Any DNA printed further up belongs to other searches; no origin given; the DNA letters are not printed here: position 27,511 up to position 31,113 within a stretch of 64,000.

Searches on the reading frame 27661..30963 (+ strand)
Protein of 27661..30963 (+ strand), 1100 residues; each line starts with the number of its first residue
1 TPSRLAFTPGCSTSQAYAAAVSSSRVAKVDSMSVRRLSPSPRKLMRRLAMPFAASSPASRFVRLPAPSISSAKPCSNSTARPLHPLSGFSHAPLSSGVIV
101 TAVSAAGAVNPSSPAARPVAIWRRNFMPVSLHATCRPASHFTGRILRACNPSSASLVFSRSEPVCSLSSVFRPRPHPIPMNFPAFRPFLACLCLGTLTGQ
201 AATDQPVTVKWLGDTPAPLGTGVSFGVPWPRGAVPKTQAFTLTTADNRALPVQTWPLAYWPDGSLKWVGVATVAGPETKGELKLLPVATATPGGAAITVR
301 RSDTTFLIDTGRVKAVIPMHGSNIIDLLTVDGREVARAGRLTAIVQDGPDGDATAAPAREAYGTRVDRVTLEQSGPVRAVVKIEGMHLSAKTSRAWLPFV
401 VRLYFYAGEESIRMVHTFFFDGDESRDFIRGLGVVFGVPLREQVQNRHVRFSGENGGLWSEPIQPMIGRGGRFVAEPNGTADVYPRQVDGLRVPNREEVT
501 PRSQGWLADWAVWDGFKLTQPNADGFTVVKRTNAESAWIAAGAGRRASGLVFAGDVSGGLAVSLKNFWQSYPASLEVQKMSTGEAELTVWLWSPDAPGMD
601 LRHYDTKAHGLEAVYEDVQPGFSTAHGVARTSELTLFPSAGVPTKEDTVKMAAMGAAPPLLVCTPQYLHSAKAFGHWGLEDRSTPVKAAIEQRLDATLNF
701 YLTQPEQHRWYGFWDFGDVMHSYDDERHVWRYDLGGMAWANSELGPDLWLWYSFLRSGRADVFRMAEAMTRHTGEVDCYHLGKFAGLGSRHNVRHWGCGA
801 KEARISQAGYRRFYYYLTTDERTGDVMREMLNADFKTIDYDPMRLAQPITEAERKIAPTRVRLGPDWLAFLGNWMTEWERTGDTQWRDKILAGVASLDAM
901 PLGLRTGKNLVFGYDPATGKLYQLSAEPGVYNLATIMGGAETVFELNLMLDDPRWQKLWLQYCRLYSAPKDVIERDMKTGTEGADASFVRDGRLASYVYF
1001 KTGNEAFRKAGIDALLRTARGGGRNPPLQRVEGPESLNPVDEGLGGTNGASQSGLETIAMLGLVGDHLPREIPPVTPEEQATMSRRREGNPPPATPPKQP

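Call 74: search_protein_families(library=pfam, proteins=[window:27661-30963:+], max_evalue=0.00001)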
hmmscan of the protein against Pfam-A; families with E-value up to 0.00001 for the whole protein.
window:27661-30963:+ (1100 aa): 3 families
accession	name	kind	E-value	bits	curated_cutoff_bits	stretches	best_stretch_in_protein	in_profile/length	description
PF21346.3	PcRGLX_3rd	-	1.4e-154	515.8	23.8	1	658-1068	1-410/411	PcRGLX-like protein C-terminal alpha/alpha toroid domain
PF21345.3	PcRGLX_2nd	-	4.3e-122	408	23.5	1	297-652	1-359/360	PcRGLX-like protein central beta sandwich domain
PF19501.5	PcRGLX_1st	-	6.6e-27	93.6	22.1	1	206-284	2-80/83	PcRGLX-like N-terminal RIFT barrel domain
